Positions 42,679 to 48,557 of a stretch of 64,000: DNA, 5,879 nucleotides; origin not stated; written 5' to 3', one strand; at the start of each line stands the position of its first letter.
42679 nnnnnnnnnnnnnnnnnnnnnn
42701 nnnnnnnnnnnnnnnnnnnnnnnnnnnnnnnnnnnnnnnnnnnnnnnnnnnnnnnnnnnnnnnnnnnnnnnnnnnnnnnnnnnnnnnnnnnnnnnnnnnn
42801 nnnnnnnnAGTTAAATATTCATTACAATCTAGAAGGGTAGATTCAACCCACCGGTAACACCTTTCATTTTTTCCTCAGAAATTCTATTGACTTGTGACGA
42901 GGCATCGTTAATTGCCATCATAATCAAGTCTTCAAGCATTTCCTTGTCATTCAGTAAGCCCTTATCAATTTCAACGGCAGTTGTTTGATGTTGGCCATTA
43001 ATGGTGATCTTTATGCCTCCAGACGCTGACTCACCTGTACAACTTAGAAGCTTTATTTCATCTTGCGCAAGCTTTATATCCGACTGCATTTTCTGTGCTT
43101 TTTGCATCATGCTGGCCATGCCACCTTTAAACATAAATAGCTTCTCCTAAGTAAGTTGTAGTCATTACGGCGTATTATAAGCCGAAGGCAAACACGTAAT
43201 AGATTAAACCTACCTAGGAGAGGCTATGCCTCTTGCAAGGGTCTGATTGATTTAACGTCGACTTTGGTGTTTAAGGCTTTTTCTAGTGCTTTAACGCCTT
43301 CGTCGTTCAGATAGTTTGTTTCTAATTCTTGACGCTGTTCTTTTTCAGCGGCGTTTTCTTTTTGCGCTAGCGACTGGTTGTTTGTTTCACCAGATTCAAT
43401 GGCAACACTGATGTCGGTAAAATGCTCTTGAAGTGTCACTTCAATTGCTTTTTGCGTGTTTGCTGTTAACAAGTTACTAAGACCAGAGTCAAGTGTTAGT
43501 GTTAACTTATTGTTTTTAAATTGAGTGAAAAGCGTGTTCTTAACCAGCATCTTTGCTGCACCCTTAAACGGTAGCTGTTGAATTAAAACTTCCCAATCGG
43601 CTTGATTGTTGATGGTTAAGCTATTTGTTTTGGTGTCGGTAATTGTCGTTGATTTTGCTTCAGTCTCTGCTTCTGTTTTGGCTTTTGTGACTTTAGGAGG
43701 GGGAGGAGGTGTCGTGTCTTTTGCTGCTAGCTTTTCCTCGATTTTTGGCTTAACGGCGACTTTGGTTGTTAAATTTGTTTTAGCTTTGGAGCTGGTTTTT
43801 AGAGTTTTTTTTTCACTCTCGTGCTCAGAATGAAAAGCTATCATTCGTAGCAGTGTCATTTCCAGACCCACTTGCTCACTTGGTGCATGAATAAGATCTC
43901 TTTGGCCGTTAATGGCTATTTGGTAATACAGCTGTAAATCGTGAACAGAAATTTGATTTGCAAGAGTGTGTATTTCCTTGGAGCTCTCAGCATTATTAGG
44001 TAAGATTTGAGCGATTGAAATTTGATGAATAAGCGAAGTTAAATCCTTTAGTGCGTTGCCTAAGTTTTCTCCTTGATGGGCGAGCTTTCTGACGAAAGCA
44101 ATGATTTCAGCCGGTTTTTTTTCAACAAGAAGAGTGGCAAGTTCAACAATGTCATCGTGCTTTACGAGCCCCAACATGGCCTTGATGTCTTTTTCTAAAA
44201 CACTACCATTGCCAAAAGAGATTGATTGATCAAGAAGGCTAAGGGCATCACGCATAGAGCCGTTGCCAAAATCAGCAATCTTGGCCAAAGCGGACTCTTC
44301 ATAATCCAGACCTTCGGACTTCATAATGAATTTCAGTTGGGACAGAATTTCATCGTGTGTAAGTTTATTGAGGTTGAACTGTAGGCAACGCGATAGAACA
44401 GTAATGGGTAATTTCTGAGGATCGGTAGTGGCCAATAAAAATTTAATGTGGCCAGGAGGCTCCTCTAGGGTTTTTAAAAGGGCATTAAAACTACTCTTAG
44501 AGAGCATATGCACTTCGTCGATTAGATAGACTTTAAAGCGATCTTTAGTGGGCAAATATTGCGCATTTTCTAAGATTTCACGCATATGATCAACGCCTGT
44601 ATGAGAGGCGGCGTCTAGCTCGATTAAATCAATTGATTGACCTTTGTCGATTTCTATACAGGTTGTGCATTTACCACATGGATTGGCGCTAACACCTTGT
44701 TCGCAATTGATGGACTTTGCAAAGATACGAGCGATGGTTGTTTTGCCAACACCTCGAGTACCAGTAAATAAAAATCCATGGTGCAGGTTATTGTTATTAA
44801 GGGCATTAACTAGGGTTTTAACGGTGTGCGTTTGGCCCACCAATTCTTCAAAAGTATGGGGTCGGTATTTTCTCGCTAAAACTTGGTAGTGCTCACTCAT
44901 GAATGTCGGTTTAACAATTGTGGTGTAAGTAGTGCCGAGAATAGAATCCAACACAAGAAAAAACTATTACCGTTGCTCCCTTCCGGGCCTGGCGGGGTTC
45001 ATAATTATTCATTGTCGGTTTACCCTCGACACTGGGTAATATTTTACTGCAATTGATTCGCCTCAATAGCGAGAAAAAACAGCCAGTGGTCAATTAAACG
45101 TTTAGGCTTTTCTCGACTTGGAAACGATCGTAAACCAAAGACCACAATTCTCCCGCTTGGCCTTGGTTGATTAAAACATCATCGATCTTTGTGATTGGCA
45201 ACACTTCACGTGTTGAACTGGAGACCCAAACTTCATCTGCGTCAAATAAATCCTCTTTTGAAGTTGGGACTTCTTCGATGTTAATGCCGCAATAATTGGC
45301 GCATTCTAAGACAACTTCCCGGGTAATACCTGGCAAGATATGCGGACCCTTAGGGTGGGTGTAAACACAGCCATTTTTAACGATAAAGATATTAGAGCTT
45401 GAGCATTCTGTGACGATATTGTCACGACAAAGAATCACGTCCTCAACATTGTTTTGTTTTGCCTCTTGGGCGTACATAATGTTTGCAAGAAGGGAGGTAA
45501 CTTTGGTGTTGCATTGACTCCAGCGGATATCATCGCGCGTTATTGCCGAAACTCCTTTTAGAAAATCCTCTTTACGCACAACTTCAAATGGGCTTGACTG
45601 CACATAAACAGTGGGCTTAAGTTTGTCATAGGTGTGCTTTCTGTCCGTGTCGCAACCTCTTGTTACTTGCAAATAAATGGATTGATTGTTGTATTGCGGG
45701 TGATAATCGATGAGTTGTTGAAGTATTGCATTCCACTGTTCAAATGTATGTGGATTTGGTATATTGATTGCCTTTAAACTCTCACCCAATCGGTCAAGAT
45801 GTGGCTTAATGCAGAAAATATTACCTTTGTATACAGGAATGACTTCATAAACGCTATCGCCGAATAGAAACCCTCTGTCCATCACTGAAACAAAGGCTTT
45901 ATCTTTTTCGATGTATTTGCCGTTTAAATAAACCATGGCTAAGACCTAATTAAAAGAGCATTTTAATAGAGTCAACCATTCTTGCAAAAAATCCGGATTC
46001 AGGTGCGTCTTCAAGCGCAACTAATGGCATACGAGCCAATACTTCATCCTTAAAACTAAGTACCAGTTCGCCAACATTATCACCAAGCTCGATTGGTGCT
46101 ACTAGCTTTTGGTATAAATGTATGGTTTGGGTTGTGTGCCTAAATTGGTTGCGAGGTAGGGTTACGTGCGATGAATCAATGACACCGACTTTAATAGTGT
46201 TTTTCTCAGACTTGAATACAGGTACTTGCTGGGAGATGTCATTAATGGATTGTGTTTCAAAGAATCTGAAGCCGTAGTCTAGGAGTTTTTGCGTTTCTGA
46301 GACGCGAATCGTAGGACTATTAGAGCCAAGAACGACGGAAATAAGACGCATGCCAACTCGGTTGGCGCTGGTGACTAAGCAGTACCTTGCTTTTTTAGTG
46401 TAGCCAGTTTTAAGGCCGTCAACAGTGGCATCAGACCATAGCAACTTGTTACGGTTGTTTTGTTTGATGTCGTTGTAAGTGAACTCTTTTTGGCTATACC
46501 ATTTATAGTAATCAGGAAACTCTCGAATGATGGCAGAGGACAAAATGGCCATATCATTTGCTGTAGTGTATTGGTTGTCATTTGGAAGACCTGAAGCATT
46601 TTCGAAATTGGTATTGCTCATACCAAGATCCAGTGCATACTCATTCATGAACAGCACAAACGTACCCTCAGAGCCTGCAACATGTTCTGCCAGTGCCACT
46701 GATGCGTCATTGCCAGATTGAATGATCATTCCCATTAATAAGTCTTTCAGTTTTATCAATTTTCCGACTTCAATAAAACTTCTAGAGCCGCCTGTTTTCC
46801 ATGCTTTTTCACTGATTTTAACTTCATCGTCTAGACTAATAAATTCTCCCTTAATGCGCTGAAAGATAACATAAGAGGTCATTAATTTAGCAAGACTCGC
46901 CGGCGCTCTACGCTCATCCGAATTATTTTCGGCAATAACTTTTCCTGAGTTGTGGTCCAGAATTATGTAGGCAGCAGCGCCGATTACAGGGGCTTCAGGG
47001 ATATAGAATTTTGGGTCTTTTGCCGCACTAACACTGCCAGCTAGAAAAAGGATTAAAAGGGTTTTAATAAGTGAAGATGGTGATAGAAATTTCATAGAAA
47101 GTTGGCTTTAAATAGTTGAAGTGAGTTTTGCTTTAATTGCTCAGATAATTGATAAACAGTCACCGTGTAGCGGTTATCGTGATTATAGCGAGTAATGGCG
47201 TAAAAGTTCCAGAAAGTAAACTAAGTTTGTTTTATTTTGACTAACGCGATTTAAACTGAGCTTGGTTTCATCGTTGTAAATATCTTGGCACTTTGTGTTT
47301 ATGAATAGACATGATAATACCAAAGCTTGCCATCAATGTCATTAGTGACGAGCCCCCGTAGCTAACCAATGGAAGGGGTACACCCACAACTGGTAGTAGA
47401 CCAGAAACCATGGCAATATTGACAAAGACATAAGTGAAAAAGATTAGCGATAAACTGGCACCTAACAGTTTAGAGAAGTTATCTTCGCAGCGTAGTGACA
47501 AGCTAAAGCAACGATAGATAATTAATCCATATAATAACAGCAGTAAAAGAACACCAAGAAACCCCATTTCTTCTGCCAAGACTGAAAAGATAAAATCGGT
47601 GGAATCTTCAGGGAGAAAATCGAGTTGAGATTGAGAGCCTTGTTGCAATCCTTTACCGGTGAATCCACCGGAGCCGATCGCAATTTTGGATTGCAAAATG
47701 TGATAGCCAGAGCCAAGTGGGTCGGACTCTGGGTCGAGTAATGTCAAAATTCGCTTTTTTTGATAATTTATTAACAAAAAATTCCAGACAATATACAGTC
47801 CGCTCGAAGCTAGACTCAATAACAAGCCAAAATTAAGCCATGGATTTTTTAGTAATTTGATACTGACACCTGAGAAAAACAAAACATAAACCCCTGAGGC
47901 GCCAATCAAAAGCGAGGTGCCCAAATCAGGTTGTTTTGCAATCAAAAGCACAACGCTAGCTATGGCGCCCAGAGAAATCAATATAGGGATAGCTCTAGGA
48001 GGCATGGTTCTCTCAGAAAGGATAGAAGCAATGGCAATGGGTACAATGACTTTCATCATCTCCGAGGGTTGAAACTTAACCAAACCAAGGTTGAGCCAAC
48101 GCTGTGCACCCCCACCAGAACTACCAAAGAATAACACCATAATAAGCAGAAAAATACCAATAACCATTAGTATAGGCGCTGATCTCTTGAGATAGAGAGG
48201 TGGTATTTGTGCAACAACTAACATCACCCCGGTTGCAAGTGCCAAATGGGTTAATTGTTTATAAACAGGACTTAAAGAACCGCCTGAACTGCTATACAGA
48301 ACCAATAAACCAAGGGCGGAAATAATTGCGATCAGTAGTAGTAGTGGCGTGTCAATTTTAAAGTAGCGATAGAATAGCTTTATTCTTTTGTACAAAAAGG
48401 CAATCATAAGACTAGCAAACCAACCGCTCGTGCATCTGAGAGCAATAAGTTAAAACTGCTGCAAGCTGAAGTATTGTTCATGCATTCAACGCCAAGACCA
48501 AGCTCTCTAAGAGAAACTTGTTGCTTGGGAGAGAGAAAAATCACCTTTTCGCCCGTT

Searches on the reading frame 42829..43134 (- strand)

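Call 65: search_protein_families(library=pfam, proteins=[window:42829-43134:-], max_evalue=0.00001)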
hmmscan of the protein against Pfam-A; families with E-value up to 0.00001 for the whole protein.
window:42829-43134:- (101 aa): 1 family
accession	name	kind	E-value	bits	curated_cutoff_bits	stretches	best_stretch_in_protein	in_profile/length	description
PF02575.21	YbaB_DNA_bd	-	1.4e-25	89.7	25.5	1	10-98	1-91/91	YbaB/EbfC DNA-binding family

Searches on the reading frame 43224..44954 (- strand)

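Call 64: search_protein_families(library=pfam, proteins=[window:43224-44954:-], max_evalue=0.00001)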
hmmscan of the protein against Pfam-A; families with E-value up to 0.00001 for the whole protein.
window:43224-44954:- (576 aa): 7 families
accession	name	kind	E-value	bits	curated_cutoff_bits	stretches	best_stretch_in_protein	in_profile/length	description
PF13177.12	DNA_pol3_delta2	-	1.2e-40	139.6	27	1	41-198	2-160/161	DNA polymerase III, delta subunit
PF12169.13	DNA_pol3_gamma3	-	1.5e-23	83.6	24.4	1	253-377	2-133/143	DNA polymerase III subunits gamma and tau domain III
PF22608.2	DNAX_ATPase_lid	-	6.6e-18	64.7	27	1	203-250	2-49/49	DNA polymerase III clamp loader subunit, ATPase lid domain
PF00004.35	AAA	-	1.5e-11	45.3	21.2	1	62-190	2-123/131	ATPase family associated with various cellular activities (AAA)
PF05496.18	RuvB_N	-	7.5e-07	29.5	27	0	31-92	2-67/159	Holliday junction DNA helicase RuvB P-loop domain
PF12170.13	DNA_pol3_tau_5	-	3.7e-06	27.6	28.8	1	450-570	20-142/142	DNA polymerase III tau subunit V interacting with alpha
PF13191.12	AAA_16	-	5.6e-06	27.4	32.6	0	37-164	1-157/167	AAA ATPase domain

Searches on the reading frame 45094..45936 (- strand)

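Call 64: search_protein_families(library=pfam, proteins=[window:45094-45936:-], max_evalue=0.00001)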
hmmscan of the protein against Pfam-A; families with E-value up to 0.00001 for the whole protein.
window:45094-45936:- (280 aa): 1 family
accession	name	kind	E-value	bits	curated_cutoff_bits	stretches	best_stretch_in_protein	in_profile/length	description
PF01063.24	Aminotran_4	-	1.7e-51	175.7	28.5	1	29-251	2-223/223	Amino-transferase class IV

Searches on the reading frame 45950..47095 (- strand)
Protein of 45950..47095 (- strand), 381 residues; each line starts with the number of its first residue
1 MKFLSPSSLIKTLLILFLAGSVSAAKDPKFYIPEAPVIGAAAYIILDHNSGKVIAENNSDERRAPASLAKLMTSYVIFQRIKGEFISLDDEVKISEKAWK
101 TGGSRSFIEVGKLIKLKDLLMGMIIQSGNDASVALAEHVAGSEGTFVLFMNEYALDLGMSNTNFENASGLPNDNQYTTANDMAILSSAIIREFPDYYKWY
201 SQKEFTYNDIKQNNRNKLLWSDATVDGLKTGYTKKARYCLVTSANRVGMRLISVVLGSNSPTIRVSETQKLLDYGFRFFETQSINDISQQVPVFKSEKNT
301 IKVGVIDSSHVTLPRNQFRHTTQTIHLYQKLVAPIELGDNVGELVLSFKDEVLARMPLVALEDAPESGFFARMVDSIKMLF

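Call 64: search_protein_families(library=pfam, proteins=[window:45950-47095:-], max_evalue=0.00001)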
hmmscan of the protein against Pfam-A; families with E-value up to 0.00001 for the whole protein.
window:45950-47095:- (381 aa): 3 families
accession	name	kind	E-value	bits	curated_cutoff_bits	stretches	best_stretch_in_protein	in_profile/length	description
PF00768.25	Peptidase_S11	-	2.1e-82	276.6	27.6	1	33-259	5-238/239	D-alanyl-D-alanine carboxypeptidase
PF13354.11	Beta-lactamase2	-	1e-14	54.8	22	1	47-192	6-149/214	Beta-lactamase enzyme family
PF07943.18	PBP5_C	-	2.6e-13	50.3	21.2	1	285-365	10-90/91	Penicillin-binding protein 5, C-terminal domain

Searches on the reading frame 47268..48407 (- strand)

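Call 64: search_protein_families(library=pfam, proteins=[window:47268-48407:-], max_evalue=0.00001)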
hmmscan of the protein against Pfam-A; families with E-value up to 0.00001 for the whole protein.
window:47268-48407:- (379 aa): 1 family
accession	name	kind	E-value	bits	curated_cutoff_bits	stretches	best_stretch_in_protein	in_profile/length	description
PF01098.24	FTSW_RODA_SPOVE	-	3e-104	349.3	26.4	1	23-372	5-354/356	Cell cycle protein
